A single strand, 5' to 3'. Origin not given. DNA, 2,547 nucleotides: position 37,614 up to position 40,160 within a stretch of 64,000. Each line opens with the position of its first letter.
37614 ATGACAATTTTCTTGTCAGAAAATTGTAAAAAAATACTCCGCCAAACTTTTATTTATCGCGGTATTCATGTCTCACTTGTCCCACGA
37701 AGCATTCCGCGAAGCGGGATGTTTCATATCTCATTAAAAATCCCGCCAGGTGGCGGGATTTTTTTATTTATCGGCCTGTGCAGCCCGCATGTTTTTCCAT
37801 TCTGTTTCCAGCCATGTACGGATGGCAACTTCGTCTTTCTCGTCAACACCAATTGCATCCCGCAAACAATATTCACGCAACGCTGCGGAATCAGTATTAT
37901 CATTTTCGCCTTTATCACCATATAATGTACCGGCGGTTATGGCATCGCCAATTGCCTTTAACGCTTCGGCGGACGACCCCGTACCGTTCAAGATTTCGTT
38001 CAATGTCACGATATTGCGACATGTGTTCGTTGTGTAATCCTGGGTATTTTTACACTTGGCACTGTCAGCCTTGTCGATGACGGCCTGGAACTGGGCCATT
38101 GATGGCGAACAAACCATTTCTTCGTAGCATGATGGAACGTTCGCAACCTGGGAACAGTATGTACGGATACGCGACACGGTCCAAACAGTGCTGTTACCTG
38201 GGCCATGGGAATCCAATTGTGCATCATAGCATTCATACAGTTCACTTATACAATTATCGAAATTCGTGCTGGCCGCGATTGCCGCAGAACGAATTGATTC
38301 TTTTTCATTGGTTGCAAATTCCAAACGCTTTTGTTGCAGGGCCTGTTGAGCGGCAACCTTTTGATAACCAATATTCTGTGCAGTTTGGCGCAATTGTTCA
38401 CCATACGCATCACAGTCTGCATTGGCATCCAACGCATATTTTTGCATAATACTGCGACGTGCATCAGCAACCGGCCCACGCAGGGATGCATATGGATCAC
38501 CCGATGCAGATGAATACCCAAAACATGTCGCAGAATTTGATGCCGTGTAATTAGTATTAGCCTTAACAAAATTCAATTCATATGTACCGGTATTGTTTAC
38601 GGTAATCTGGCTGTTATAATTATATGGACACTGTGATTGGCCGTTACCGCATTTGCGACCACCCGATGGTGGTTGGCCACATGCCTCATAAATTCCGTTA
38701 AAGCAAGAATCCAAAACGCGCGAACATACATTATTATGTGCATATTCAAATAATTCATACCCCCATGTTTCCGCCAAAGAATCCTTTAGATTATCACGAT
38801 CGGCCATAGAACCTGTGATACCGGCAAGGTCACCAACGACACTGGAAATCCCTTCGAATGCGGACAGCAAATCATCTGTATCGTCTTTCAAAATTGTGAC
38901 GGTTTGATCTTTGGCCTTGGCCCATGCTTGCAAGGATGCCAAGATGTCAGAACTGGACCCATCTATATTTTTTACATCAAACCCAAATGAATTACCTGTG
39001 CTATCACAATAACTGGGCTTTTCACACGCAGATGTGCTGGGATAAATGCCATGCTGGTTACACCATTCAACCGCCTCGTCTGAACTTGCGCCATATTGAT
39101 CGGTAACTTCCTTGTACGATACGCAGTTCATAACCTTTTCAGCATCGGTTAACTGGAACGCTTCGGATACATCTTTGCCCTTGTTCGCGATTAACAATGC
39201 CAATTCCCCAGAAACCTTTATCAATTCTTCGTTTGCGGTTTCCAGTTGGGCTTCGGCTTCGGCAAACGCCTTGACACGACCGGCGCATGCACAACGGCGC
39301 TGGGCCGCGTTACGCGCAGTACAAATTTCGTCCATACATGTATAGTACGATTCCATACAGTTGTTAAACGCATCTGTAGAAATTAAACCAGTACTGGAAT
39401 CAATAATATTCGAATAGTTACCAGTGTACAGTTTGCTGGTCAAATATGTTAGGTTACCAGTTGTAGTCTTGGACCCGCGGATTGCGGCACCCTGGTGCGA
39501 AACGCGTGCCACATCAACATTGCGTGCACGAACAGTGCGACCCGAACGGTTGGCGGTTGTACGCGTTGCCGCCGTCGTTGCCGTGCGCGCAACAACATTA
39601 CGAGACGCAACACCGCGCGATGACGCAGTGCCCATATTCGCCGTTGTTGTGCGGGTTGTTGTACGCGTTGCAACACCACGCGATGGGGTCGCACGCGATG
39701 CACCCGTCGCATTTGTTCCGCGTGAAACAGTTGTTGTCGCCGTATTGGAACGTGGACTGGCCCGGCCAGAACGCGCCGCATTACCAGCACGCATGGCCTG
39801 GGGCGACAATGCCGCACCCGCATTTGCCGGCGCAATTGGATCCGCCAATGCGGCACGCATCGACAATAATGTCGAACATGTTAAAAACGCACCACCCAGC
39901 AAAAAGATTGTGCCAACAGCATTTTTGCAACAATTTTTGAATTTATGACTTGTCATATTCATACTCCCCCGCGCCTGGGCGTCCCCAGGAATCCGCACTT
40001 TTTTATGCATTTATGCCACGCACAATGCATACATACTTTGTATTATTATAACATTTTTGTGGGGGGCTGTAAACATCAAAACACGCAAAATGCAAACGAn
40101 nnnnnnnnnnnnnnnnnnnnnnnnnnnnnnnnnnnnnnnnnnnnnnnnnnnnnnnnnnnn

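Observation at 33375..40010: Two ~730-aa secreted cysteine-rich paralogs with a shared C-x3-Y-x2-C-M-D-x2-C-x8-R-C-x-C module, flanking a phospholipase D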

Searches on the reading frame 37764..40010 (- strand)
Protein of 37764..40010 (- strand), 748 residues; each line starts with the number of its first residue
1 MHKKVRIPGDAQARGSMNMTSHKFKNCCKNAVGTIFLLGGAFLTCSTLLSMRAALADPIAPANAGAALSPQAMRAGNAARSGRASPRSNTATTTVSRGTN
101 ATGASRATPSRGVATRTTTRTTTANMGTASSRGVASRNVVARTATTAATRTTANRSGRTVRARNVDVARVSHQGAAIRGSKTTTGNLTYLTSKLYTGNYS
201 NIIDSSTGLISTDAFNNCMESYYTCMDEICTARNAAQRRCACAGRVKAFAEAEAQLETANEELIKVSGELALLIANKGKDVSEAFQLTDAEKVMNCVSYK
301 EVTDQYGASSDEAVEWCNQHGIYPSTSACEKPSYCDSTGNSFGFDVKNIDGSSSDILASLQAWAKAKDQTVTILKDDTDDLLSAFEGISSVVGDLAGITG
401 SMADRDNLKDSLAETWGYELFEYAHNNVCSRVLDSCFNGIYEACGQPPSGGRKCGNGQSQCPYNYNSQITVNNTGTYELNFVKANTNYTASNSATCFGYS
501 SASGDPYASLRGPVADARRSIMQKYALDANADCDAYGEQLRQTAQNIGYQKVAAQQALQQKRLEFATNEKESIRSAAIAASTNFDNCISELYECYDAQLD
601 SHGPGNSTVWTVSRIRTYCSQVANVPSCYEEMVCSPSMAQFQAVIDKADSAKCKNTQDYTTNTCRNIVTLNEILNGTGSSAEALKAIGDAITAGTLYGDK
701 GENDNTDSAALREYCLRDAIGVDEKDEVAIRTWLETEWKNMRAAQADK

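Call 3: search_protein_families(library=pfam, proteins=[window:37764-40010:-], max_evalue=1)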
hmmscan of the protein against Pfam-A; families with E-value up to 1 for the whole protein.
window:37764-40010:- (748 aa): 0 families

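Call 4: search_protein_families(library=ncbifam, proteins=[window:37764-40010:-], max_evalue=1)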
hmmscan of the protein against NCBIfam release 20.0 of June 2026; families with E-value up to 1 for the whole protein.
window:37764-40010:- (748 aa): 0 families

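Call 9: find_homologous_proteins(query=window:37764-40010:-, max_evalue=0.001)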
Query window:37764-40010:- (748 aa): 1195 proteins with E <= 0.001 among 8000 candidates; the best 120 are listed.
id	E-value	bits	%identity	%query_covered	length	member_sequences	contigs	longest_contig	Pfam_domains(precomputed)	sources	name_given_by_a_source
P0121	0.0e+0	1605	99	98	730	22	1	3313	-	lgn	-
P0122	0.0e+0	1457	91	98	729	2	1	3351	-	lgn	-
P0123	0.0e+0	1289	81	97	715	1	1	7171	-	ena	-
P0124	0.0e+0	1264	80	97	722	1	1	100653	-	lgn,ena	-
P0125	0.0e+0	1218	78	97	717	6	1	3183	-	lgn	-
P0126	0.0e+0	1198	78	98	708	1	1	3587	-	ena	-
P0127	0.0e+0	1198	78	98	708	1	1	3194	-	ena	-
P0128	0.0e+0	1197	78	96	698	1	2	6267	-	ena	-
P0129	0.0e+0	1197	79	96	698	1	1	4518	-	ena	-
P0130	0.0e+0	1192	76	96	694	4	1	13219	-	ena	-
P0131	0.0e+0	1192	78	96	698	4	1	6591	-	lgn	-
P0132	0.0e+0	1187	78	96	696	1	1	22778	-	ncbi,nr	ncbi:MAG: hypothetical protein IKB05_03860 [Alphaproteobacteria bacterium]|nr:hypothetical protein [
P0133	0.0e+0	1186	78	96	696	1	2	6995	-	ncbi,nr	ncbi:MAG: hypothetical protein IJD41_03150 [Alphaproteobacteria bacterium]|nr:hypothetical protein [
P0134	0.0e+0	1185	78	96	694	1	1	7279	-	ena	-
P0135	0.0e+0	1182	78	96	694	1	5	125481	-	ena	-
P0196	0.0e+0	1024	69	97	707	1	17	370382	-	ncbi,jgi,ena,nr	ncbi:MAG: hypothetical protein E7008_04120 [Alphaproteobacteria bacterium]|nr:hypothetical protein [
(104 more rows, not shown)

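Call 40: find_encoding_contigs(protein=P0124, flank=10000, max_places=2)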
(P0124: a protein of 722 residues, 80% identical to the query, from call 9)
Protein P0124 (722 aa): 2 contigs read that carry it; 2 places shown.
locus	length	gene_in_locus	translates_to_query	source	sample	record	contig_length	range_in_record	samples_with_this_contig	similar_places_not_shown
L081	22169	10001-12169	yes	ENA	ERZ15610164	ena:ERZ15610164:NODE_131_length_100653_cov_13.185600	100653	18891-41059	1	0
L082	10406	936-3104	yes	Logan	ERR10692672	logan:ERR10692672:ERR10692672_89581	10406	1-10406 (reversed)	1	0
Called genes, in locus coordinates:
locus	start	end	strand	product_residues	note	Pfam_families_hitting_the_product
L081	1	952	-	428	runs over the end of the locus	-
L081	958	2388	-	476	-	-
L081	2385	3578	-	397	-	-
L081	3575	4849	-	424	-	-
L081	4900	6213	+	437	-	-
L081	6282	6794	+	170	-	-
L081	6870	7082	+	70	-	PF01197:Ribosomal_L31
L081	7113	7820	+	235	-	PF00459:Inositol_P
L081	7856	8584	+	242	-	PF01636:APH (faint)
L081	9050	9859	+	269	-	-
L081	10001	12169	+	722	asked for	-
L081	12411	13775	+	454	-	PF00587:tRNA-synt_2b, PF03129:HGTP_anticodon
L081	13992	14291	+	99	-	PF00829:Ribosomal_L21p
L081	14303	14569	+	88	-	PF01016:Ribosomal_L27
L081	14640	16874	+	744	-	-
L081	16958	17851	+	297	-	PF01515:PTA_PTB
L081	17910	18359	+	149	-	-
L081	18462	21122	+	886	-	PF01326:PPDK_N, PF00391:PEP-utilizers, PF02896:PEP-utilizers_C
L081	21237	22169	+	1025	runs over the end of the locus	PF02415:Chlam_PMP (faint), PF03797:Autotransporter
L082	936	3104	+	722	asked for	-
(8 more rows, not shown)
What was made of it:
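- Closest known: Chlamydial cysteine-rich envelope protein OmcB. Same: The Enterousia relative L081 also encodes a Pmp-like autotransporter (call 40).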

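Call 41: find_encoding_contigs(protein=P0196, flank=10000, max_places=2)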
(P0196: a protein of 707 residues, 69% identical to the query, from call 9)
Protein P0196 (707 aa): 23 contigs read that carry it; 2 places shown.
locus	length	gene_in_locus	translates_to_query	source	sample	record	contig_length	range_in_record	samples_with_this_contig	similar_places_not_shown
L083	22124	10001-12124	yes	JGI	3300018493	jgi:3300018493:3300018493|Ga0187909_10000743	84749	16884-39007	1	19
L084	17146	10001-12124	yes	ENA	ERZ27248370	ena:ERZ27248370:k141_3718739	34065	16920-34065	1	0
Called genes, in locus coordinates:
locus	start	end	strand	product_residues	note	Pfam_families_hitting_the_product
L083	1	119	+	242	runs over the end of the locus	PF01643:Acyl-ACP_TE, PF13279:4HBT_2 (faint), PF20791:Acyl-ACP_TE_C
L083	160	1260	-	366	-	PF21016:RlmN_N, PF04055:Radical_SAM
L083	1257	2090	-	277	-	-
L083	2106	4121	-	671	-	PF04453:LptD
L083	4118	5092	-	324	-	PF03739:LptF_LptG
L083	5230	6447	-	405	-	PF12704:MacB_PCD, PF02687:FtsX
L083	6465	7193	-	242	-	PF00005:ABC_tran, PF02463:SMC_N (faint)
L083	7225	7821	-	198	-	-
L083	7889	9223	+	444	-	PF00350:Dynamin_N (faint), PF01926:MMR_HSR1, PF02421:FeoB_N, PF03193:RsgA_GTPase (faint), PF01926:MMR_HSR1, PF02421:FeoB_N, PF00009:GTP_EFTU (weak), PF14714:KH_dom-like, +2 more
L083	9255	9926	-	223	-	PF09411:PagL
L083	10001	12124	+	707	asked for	-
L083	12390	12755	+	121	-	-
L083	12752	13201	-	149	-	PF00156:Pribosyltran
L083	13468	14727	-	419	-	-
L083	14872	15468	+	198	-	PF12710:HAD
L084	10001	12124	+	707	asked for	-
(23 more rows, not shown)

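Call 52: search_solved_structures(query=A2, max_evalue=1)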
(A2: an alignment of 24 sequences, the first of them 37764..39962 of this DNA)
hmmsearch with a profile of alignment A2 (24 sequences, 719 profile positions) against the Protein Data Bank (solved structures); distinct sequences matched with E-value up to 1: 1.
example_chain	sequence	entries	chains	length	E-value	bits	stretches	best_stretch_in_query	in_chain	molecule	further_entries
8at3_G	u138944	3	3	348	0.88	11.2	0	562-608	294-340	HAUS augmin like complex subunit 7 S homeolog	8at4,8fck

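Call 79: search_protein_families(library=phrogs, proteins=[window:37764-40010:-], max_evalue=0.01)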
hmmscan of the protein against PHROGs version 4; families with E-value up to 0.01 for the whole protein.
window:37764-40010:- (748 aa): 0 families

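Call 80: search_protein_families(library=padloc, proteins=[window:37764-40010:-], max_evalue=0.01)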
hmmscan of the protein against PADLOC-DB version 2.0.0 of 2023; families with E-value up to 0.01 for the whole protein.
window:37764-40010:- (748 aa): 0 families
